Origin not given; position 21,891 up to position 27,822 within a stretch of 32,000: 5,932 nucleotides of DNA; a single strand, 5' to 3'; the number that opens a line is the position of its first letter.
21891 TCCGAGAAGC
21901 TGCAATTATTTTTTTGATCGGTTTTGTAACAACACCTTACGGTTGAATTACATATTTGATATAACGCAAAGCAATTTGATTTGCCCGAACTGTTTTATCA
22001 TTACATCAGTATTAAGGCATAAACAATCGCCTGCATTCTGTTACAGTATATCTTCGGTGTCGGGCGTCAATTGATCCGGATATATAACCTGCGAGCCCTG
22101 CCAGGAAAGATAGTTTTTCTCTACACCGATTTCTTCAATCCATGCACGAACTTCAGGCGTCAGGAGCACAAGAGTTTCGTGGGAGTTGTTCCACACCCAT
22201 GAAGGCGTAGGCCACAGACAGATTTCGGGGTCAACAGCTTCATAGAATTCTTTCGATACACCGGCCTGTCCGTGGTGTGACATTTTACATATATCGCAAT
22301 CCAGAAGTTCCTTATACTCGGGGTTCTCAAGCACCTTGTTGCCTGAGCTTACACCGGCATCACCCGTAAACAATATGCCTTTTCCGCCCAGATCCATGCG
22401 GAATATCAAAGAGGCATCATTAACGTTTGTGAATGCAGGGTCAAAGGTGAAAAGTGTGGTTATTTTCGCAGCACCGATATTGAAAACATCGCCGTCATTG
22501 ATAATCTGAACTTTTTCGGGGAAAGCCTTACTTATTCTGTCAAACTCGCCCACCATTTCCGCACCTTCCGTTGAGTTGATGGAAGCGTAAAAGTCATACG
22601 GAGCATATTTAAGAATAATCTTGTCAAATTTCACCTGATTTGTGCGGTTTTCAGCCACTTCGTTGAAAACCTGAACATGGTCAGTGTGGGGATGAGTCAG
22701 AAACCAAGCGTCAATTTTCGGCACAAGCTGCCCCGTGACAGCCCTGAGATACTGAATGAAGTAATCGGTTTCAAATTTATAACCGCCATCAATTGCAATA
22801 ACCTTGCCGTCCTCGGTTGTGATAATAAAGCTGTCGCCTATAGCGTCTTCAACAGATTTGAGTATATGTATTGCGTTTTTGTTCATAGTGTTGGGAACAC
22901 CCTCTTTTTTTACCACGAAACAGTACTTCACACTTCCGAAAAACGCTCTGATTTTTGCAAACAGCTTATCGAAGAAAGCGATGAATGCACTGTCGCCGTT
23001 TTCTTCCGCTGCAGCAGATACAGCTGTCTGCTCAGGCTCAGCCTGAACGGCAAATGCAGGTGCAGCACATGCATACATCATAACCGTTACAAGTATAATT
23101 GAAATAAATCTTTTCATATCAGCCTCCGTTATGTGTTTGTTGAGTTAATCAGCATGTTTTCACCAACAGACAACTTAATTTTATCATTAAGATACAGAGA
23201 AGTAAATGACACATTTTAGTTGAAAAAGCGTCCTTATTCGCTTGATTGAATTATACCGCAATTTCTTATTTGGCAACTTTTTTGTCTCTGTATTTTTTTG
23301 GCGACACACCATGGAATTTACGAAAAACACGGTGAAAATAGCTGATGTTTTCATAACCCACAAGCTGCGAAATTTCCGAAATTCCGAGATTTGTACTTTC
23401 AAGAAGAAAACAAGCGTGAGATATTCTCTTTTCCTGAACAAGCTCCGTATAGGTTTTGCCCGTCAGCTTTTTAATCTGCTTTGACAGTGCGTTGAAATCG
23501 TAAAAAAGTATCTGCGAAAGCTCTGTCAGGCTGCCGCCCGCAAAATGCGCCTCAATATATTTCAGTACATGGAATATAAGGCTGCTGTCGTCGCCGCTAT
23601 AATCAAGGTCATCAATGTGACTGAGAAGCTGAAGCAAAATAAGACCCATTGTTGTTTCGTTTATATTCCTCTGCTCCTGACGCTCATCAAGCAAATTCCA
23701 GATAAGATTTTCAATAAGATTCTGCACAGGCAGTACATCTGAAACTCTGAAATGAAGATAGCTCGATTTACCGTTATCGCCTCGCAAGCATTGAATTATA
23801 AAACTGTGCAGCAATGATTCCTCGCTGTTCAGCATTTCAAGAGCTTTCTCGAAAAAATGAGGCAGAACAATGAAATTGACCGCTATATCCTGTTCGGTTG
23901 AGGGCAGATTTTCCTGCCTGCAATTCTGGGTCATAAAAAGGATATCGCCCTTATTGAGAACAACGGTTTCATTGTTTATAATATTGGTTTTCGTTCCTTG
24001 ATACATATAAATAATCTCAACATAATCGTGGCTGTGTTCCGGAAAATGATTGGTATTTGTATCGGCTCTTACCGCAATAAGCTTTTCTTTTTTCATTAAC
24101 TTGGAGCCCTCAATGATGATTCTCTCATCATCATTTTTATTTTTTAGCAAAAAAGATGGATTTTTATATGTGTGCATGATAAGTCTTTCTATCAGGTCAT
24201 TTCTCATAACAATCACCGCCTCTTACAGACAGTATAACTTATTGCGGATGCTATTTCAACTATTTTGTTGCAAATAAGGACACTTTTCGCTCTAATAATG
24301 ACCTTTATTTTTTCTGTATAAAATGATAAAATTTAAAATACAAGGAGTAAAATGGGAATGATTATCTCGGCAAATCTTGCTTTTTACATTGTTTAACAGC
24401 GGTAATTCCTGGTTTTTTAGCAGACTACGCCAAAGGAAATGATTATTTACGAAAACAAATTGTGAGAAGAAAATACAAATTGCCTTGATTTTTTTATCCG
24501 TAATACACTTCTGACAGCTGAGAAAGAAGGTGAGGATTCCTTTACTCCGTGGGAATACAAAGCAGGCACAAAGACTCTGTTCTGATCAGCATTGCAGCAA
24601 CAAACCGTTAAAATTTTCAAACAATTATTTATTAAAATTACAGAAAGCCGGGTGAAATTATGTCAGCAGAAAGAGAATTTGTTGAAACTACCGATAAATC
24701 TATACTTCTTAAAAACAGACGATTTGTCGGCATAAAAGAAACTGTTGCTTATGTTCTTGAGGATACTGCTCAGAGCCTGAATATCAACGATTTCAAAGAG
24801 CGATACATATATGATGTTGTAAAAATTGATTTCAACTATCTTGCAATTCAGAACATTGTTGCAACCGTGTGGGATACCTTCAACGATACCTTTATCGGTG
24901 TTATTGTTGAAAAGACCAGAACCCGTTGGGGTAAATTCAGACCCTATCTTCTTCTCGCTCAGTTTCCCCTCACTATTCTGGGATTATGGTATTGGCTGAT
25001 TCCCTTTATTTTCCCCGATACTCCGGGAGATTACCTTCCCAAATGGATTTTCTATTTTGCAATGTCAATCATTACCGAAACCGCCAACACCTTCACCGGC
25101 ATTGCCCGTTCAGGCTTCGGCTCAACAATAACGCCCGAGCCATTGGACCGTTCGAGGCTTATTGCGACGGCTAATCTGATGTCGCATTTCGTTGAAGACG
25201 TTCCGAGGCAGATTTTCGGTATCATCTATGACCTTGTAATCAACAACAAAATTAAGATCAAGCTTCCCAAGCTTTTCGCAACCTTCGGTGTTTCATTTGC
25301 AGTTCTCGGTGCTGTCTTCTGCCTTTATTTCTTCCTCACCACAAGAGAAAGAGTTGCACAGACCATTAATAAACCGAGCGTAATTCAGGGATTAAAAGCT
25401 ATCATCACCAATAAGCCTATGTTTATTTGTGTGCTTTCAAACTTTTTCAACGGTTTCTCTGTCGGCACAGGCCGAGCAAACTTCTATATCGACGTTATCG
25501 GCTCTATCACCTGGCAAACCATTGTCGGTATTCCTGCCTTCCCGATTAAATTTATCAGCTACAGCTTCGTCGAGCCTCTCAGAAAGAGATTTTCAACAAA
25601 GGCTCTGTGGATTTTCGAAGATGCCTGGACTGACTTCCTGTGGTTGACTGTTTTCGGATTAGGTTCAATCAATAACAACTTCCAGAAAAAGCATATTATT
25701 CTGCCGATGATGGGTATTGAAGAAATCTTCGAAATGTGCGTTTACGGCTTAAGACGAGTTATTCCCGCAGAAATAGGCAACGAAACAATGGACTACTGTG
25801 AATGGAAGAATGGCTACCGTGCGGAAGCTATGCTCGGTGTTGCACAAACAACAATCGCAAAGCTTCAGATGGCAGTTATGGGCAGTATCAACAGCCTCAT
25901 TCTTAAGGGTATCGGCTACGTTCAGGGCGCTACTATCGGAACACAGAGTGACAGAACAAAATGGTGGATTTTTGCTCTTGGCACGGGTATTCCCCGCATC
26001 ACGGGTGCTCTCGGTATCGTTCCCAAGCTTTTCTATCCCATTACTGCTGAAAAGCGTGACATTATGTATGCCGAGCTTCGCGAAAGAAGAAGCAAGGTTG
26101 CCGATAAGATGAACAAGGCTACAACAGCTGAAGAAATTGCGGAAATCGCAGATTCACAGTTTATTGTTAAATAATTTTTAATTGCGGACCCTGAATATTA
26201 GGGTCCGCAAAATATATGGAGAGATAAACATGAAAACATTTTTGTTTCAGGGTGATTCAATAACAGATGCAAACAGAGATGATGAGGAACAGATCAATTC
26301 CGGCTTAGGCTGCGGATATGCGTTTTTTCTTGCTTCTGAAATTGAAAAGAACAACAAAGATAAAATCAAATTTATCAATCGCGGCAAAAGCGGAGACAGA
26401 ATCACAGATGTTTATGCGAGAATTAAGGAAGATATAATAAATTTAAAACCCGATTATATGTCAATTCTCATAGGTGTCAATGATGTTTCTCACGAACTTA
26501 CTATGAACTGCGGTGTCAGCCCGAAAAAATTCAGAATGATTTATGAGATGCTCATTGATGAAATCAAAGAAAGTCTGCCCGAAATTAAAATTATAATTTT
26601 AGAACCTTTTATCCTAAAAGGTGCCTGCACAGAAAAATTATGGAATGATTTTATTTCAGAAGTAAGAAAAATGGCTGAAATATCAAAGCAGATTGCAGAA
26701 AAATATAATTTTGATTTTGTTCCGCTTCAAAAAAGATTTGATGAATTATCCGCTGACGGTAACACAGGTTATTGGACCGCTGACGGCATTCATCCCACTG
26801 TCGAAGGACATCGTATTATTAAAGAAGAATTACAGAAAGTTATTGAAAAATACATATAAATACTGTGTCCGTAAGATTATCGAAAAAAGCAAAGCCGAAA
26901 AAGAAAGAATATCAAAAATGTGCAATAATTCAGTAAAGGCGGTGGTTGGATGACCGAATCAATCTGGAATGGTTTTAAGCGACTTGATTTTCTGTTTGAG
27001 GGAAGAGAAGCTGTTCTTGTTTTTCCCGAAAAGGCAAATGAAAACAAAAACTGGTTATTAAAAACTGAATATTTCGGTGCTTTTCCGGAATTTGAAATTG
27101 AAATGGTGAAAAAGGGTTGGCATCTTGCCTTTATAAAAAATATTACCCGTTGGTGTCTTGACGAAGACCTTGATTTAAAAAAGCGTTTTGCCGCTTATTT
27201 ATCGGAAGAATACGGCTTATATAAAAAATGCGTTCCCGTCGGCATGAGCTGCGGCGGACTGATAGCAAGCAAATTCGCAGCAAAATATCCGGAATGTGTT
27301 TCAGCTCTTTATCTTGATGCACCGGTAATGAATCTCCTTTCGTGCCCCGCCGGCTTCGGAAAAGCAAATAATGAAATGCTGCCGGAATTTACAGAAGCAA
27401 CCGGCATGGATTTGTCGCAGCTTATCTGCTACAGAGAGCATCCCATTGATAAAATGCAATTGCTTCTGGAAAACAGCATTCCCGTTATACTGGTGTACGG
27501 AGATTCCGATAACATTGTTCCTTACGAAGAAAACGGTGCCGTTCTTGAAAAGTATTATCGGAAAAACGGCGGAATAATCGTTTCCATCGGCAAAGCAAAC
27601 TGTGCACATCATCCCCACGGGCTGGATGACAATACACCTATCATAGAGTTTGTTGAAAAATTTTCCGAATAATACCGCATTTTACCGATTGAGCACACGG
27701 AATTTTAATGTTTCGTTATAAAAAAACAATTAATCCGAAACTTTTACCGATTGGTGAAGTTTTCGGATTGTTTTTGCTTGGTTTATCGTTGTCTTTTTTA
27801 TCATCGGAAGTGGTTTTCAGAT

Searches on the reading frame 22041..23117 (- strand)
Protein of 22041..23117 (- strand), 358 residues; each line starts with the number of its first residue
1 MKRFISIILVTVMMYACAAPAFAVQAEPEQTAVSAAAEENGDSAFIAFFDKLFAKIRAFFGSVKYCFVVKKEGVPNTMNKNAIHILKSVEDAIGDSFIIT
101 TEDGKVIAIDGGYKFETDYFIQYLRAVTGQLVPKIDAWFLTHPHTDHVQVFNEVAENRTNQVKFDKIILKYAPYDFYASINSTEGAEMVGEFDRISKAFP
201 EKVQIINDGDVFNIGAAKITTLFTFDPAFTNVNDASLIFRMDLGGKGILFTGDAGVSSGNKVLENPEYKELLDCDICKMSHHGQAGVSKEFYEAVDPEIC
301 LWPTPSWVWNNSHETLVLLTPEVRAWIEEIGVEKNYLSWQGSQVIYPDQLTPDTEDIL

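Call 12: search_protein_families(library=pfam, proteins=[window:22041-23117:-])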
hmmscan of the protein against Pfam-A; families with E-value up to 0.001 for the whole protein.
window:22041-23117:- (358 aa): 2 families
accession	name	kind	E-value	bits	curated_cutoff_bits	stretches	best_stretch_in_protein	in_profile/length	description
PF00753.33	Lactamase_B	-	1.7e-10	41.6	22.7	1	93-289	5-178/196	Metallo-beta-lactamase superfamily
PF12706.13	Lactamase_B_2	-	6.9e-07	29.5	27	1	126-258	18-147/200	Beta-lactamase superfamily domain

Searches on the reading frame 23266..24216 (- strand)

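Call 12: search_protein_families(library=pfam, proteins=[window:23266-24216:-])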
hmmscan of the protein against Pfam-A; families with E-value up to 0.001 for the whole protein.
window:23266-24216:- (316 aa): 4 families
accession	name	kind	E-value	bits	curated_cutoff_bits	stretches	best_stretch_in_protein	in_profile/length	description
PF12833.13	HTH_18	-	5.6e-17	62.2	33.6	1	237-311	5-79/80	Helix-turn-helix domain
PF00165.29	HTH_AraC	-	6.9e-12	45.6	26.6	1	272-310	1-41/42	Bacterial regulatory helix-turn-helix proteins, AraC family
PF02311.25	AraC_binding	-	4.6e-09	36.6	21.1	1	47-116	5-74/135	AraC-like ligand binding domain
PF07883.17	Cupin_2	-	2.6e-05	24.3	27.2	1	55-98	9-51/70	Cupin domain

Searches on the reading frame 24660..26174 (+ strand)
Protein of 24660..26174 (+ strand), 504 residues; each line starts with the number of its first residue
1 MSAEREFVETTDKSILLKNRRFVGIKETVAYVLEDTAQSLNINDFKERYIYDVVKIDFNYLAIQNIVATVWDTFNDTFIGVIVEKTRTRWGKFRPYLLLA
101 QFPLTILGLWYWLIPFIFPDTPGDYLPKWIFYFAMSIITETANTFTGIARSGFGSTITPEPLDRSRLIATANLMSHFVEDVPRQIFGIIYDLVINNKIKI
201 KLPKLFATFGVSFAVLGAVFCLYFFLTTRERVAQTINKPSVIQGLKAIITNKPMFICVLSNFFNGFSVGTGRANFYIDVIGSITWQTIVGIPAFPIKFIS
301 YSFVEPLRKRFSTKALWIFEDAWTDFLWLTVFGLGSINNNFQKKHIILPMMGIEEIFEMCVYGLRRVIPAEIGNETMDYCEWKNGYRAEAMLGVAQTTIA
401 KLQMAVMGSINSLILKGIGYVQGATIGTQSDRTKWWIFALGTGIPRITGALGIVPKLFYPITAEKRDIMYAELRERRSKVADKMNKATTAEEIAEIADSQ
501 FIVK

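Call 12: search_protein_families(library=pfam, proteins=[window:24660-26174:+])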
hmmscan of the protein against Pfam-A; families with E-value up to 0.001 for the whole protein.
window:24660-26174:+ (504 aa): 1 family
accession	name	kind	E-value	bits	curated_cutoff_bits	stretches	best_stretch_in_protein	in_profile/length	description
PF13347.12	MFS_2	-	1.3e-43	149.6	27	1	49-462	23-426/427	MFS/sugar transport protein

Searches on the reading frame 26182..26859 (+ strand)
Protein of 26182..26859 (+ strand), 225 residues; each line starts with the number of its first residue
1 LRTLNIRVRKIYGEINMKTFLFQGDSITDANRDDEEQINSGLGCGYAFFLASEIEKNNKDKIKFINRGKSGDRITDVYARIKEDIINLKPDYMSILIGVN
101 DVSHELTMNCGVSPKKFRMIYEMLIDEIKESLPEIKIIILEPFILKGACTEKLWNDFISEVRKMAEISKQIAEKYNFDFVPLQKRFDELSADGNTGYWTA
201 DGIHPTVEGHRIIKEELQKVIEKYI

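Call 12: search_protein_families(library=pfam, proteins=[window:26182-26859:+])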
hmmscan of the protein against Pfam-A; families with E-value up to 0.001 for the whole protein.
window:26182-26859:+ (225 aa): 3 families
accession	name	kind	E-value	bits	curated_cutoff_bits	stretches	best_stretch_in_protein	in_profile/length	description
PF13472.12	Lipase_GDSL_2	-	3.2e-24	86.9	32.9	1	24-212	3-178/178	GDSL-like Lipase/Acylhydrolase family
PF00657.28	Lipase_GDSL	-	1.8e-19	71.1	23.6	1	24-216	5-207/208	GDSL-like Lipase/Acylhydrolase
PF04311.20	DUF459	-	0.00041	20.2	27.2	0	65-218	30-195/197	Protein of unknown function (DUF459)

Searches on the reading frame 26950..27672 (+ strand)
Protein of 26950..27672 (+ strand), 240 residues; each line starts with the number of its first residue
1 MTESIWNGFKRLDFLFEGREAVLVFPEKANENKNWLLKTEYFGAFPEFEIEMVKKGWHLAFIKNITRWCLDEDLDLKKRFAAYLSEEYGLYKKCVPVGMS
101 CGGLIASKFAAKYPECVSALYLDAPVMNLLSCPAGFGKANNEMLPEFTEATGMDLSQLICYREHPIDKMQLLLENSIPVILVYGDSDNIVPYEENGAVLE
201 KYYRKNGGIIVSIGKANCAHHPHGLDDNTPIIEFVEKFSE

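Call 12: search_protein_families(library=pfam, proteins=[window:26950-27672:+])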
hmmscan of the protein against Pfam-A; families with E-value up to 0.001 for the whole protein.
window:26950-27672:+ (240 aa): 3 families
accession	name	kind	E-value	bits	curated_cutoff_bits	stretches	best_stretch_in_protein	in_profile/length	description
PF00561.26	Abhydrolase_1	-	7.5e-08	32.8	25.8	1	92-130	69-103/245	alpha/beta hydrolase fold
PF12146.15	Hydrolase_4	-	7.5e-07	29.1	27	1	82-129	67-113/239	Serine aminopeptidase, S33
PF00326.27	Peptidase_S9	-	0.00021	21.3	22.6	1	78-200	50-168/213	Prolyl oligopeptidase family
